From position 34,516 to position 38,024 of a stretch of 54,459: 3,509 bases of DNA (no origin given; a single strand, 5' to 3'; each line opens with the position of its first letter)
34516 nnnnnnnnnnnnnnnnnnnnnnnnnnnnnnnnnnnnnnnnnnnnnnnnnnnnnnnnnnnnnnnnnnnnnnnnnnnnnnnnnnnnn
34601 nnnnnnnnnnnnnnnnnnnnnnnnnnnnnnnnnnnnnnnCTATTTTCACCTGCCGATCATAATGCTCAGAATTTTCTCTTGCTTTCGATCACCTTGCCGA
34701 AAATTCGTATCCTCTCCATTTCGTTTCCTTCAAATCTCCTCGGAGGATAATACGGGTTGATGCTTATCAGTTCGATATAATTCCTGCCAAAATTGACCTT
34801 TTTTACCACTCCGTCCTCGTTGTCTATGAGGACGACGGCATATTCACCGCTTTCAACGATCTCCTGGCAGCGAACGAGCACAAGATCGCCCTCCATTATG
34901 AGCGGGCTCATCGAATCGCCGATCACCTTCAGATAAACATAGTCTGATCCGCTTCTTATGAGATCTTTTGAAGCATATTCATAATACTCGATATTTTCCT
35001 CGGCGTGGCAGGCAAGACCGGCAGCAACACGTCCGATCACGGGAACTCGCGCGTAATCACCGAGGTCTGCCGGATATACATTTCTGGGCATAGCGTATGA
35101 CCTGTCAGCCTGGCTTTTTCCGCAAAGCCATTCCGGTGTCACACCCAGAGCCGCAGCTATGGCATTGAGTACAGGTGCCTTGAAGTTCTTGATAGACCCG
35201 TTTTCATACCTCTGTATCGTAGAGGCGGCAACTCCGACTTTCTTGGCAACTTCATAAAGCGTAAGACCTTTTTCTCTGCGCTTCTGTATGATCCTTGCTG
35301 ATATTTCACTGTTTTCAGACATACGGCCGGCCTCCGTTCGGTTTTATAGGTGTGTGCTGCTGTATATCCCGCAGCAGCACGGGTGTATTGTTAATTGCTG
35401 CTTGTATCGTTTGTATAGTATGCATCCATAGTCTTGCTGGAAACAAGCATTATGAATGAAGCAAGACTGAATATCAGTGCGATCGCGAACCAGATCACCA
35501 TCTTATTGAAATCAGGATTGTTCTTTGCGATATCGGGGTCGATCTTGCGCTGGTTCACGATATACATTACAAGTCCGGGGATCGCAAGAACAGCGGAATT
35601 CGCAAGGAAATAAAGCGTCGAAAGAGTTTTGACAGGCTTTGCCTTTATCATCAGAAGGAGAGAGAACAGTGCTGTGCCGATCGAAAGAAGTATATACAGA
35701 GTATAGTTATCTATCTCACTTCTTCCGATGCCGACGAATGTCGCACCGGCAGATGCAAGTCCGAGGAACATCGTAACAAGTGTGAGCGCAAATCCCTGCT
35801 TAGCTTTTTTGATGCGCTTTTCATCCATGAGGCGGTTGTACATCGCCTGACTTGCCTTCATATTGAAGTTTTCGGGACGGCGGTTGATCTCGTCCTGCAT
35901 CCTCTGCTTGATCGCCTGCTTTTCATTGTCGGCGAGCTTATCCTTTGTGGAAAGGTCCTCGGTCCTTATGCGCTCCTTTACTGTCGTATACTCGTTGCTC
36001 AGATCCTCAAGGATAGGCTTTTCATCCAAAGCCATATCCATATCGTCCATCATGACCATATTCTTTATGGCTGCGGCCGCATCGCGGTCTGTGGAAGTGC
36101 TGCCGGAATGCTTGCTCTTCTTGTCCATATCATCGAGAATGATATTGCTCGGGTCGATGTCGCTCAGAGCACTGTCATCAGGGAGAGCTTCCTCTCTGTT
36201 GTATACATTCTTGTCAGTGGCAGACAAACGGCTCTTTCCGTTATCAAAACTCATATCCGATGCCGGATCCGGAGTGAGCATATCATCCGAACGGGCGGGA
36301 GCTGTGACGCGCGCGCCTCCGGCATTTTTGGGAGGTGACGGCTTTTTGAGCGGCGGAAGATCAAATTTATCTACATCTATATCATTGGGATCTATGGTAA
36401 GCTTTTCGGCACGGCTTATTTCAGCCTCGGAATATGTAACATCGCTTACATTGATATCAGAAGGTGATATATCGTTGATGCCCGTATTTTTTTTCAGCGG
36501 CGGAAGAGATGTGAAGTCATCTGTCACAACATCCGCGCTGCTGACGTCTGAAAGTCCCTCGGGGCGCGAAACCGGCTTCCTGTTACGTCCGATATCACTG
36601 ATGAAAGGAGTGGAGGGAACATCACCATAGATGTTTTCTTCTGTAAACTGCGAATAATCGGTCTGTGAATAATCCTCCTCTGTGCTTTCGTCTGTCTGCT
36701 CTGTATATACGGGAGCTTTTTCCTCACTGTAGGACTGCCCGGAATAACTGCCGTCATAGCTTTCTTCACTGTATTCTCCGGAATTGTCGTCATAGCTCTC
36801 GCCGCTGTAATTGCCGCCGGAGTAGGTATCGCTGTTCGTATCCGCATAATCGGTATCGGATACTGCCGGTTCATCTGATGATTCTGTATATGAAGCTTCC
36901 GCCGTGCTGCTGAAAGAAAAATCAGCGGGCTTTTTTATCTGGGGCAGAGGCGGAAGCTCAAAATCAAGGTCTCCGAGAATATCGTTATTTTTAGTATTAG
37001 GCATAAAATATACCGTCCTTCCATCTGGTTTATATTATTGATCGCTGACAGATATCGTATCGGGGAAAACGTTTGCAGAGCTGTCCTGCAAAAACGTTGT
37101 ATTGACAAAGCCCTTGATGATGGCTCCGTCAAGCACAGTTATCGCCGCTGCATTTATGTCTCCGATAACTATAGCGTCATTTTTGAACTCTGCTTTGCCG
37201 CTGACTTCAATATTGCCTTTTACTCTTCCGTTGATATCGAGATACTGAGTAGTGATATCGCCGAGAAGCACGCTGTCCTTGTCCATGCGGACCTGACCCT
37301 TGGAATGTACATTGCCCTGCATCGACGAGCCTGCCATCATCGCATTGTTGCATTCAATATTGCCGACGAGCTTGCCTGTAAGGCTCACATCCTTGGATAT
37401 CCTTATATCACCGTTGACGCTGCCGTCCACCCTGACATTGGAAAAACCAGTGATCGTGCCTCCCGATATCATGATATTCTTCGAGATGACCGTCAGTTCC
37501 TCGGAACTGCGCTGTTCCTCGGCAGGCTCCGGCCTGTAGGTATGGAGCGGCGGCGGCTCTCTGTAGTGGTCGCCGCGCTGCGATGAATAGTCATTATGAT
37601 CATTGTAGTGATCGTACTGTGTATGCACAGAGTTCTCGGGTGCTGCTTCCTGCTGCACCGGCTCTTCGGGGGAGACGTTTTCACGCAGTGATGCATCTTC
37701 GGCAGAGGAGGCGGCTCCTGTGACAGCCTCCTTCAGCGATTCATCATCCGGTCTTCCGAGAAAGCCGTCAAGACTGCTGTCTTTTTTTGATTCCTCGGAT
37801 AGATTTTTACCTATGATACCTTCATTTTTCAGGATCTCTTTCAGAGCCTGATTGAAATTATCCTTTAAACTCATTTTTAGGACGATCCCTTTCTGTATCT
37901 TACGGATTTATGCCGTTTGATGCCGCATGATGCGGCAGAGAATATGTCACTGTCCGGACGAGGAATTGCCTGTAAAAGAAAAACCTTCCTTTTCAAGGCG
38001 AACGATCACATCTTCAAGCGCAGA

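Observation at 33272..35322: Self-cleaving XRE/S24 repressor directly coupled to a cytoplasmic beta-helix-TerD fusion protein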

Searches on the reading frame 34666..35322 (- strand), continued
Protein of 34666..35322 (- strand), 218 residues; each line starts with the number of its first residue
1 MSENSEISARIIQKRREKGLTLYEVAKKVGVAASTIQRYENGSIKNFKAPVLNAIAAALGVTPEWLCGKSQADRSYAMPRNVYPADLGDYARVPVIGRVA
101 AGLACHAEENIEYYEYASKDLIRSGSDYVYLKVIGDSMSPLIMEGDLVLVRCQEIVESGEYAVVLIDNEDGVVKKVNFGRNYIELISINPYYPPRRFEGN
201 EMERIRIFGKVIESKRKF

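Call 58: find_encoding_contigs(protein=P0082, flank=5000, max_places=1)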
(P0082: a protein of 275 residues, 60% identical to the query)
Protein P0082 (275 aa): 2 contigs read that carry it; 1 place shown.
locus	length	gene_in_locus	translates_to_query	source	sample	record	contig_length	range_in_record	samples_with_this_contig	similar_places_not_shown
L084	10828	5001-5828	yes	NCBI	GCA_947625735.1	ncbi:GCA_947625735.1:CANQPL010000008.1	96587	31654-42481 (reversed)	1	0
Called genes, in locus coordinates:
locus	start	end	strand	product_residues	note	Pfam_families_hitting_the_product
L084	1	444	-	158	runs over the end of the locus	PF01035:DNA_binding_1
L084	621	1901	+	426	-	PF01018:GTP1_OBG, PF01926:MMR_HSR1, PF02421:FeoB_N, PF09269:DUF1967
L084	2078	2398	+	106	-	PF00636:Ribonuclease_3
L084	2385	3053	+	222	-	PF00753:Lactamase_B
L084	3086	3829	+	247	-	PF20772:TACO1_YebC_N, PF01709:Transcrip_reg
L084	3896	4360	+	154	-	PF00583:Acetyltransf_1, PF13673:Acetyltransf_10, PF13508:Acetyltransf_7, PF08445:FR47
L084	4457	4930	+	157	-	PF00160:Pro_isomerase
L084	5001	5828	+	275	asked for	PF01381:HTH_3, PF12844:HTH_19 (weak), PF13443:HTH_26 (weak), PF13560:HTH_31, PF00717:Peptidase_S24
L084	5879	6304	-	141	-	-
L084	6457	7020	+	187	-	-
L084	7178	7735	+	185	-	-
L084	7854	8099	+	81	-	PF21699:TM1266-like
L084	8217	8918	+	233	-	PF20251:Big_14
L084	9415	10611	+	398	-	PF01926:MMR_HSR1, PF02421:FeoB_N (weak), PF03193:RsgA_GTPase (faint), PF00350:Dynamin_N (faint), PF00009:GTP_EFTU (weak), PF18128:HydF_dimer, PF18133:HydF_tetramer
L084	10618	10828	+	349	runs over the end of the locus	PF04055:Radical_SAM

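Call 62: search_protein_families(library=padloc, proteins=[window:34666-35322:-], max_evalue=0.01)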
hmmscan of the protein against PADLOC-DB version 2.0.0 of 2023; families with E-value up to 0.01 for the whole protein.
window:34666-35322:- (218 aa): 14 families
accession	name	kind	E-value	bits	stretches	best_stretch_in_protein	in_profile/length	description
PDLC04142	capH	-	5.2e-08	31.9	1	9-76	9-74/103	capH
PDLC03949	RmrA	-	9.2e-08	29.3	1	9-71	5-66/363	-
PDLC03951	RmrA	-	1.4e-06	25.5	1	8-70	10-71/400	-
PDLC03955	RmrA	-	1.7e-05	22.2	1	12-68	26-81/371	-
PDLC03952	RmrA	-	8.5e-05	19.5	1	7-67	23-82/395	-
PDLC04133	mad1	-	0.00018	19.7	1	18-43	4-29/60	mads_1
PDLC03956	RmrA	-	0.00018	18.7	1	7-72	9-74/399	-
PDLC03947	RmrA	-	0.00019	18.4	1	3-46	8-51/383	-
PDLC03954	RmrA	-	0.00024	18.2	1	9-71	13-74/380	-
PDLC03944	RmrA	-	0.00046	17.4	1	8-72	8-71/384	-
PDLC02926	HTH_VI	-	0.00082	17.6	1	12-66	7-60/92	-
PDLC03948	RmrA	-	0.001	16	1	9-68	11-69/397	-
PDLC03946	RmrA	-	0.0013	15.5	1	9-67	5-62/357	-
PDLC03943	RmrA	-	0.0069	13.5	0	15-70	11-65/370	-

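Call 63: search_protein_families(library=phrogs, proteins=[window:34666-35322:-], max_evalue=0.001)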
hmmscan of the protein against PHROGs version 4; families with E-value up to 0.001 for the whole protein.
window:34666-35322:- (218 aa): 19 families
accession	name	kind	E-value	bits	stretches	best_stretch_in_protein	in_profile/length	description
phrog_4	-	transcription regulation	8.5e-46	157.7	1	4-217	134-338/400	transcriptional repressor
phrog_8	-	transcription regulation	5.7e-18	66.5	1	1-70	71-139/346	transcriptional regulator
phrog_6201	-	transcription regulation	3.9e-16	60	1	127-216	27-116/121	CI-like repressor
phrog_3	-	transcription regulation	4.1e-12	47.6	1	5-76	87-155/430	transcriptional repressor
phrog_2328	-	transcription regulation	3.8e-11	43.9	1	4-68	13-76/128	transcriptional repressor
phrog_8558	-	unknown function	6.8e-11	43.4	1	129-217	21-110/114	-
phrog_2967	-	transcription regulation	1.8e-10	41.8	1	3-72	7-75/225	transcriptional regulator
phrog_5823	-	transcription regulation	1.8e-10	41.5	1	3-75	3-75/404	transcriptional regulator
phrog_811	-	DNA, RNA and nucleotide metabolism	1.2e-08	35.5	1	96-214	16-131/140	UmuD-like protein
phrog_2439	-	transcription regulation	8.7e-07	29.1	1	7-69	8-69/367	transcriptional regulator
phrog_1373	-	transcription regulation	1.8e-06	29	1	13-72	70-128/166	transcriptional regulator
phrog_7241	-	transcription regulation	3e-06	28.3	1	14-66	69-120/122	transcriptional regulator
phrog_4583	-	transcription regulation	1e-05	26.4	1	4-71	8-74/81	transcriptional repressor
phrog_4836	-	transcription regulation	1.4e-05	25.7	1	6-70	75-138/194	CII-like regulator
phrog_35195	-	unknown function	5.8e-05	23.8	1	7-62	3-58/159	-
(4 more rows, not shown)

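Call 77: find_encoding_contigs(protein=P0047, flank=6000, max_places=1)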
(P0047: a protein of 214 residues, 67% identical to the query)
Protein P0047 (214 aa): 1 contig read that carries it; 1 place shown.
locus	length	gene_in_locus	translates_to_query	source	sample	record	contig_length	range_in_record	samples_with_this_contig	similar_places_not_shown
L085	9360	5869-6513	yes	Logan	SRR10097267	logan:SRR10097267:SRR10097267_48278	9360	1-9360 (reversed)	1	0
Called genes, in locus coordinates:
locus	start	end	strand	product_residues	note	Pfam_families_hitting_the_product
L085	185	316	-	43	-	-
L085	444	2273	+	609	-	PF13522:GATase_6, PF13537:GATase_7, PF00733:Asn_synthase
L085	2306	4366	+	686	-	PF00553:CBM_2, PF09478:CBM49 (weak), PF00150:Cellulase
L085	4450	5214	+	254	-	PF00149:Metallophos, PF13277:YmdB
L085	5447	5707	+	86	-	PF04232:SpoVS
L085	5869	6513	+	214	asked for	PF13560:HTH_31, PF01381:HTH_3, PF12844:HTH_19 (weak), PF13443:HTH_26 (weak), PF00717:Peptidase_S24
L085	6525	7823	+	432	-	PF02342:TerD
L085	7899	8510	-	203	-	PF02441:Flavoprotein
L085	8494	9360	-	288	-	?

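Call 90: search_protein_families(library=pfam, proteins=[L082:4202-5290:+, L082:679-2214:+], max_evalue=0.001)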
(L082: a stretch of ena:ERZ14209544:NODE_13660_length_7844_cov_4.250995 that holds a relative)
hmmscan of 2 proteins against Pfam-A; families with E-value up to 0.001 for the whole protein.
L082:4202-5290:+ (362 aa): 0 families

L082:679-2214:+ (511 aa): 0 families

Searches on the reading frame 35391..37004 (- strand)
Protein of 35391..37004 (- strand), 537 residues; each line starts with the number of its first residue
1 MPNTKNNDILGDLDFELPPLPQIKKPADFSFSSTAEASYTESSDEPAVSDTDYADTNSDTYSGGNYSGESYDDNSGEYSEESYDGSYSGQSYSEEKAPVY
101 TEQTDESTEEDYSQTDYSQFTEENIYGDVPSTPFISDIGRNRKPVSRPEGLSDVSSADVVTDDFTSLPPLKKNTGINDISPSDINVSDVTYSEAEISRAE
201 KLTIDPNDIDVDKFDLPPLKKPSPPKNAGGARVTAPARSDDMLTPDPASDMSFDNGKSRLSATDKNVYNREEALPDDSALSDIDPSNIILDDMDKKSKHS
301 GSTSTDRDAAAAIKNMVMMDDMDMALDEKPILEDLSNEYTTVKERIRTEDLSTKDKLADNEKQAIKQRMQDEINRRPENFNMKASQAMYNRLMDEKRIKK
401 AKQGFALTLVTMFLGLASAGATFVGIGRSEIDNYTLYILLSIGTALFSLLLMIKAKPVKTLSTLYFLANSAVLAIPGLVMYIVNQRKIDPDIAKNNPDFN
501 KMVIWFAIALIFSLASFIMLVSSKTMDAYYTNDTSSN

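Call 3: search_protein_families(library=pfam, proteins=[window:35391-37004:-], max_evalue=1)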
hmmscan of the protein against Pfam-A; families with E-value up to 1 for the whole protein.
window:35391-37004:- (537 aa): 6 families
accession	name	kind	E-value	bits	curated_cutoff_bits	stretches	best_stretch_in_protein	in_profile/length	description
PF20990.2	DUF2207_C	-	0.015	15.5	33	1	325-528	71-191/247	Predicted membrane protein (DUF2207) C-terminal domain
PF13962.11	PGG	-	0.11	12.8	24.1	1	471-525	25-79/116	Domain of unknown function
PF08531.16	Bac_rhamnosid_N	-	0.11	12.7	25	1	30-86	87-145/172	Alpha-L-rhamnosidase N-terminal domain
PF18713.7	DUF5645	-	0.15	12.5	26.8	1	357-446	5-93/125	Domain of unknown function (DUF5645)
PF19639.4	DUF6142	-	0.19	12.4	27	1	406-446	51-89/103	Family of unknown function (DUF6142)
PF05915.17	TMEM_230_134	-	0.21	12.1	26.8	1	437-478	54-95/119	Transmembrane proteins 230/134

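Call 4: search_protein_families(library=ncbifam, proteins=[window:35391-37004:-], max_evalue=1)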
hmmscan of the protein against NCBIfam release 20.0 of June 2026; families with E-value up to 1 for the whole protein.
window:35391-37004:- (537 aa): 2 families
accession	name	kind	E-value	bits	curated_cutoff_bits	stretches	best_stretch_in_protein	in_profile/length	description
NF041587.1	YmgF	equivalog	0.045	13.8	100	1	430-484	6-59/72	cell division-associated protein YmgF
NF045937.1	MSC_0624_12TM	equivalog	0.19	10.2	70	1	492-524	73-105/445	MSC_0624 family F1-like ATPase-associated membrane protein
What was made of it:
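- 35391..37004 (-): 537-aa membrane protein with an acidic low-complexity N-terminal half and C-terminal membrane helices. No family match (calls 3, 4).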

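Call 62: search_protein_families(library=padloc, proteins=[window:35391-37004:-], max_evalue=0.01)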
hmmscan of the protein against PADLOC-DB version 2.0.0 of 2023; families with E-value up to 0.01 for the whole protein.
window:35391-37004:- (537 aa): 0 families

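Call 63: search_protein_families(library=phrogs, proteins=[window:35391-37004:-], max_evalue=0.001)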
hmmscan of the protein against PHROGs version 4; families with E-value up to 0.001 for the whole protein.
window:35391-37004:- (537 aa): 0 families

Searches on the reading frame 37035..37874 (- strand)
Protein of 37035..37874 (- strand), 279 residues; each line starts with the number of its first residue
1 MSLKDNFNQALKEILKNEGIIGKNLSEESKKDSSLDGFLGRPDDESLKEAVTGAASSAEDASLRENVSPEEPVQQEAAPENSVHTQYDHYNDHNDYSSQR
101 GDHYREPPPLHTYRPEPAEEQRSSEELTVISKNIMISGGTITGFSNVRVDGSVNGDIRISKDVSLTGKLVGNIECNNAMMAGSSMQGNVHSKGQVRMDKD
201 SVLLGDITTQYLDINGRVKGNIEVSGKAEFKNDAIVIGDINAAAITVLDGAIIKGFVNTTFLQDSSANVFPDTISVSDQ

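Call 3: search_protein_families(library=pfam, proteins=[window:37035-37874:-], max_evalue=1)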
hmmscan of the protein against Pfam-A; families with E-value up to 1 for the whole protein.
window:37035-37874:- (279 aa): 2 families
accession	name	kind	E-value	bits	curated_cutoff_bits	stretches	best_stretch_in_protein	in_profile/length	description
PF04519.19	Bactofilin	-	4.2e-24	85.1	27.9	2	185-256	25-96/98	Polymer-forming cytoskeletal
PF18715.7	Phage_spike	-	0.36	11.3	28.2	0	163-195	20-50/53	Phage spike trimer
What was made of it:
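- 37035..37874 (-): Bactofilin (279 aa). Pfam Bactofilin, E=4e-24 (call 3).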

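Call 4: search_protein_families(library=ncbifam, proteins=[window:37035-37874:-], max_evalue=1)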
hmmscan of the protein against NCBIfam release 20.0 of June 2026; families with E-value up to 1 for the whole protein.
window:37035-37874:- (279 aa): 0 families

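Call 62: search_protein_families(library=padloc, proteins=[window:37035-37874:-], max_evalue=0.01)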
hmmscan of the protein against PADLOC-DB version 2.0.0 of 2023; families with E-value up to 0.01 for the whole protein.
window:37035-37874:- (279 aa): 0 families

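Call 63: search_protein_families(library=phrogs, proteins=[window:37035-37874:-], max_evalue=0.001)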
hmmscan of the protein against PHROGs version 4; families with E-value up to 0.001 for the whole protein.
window:37035-37874:- (279 aa): 0 families
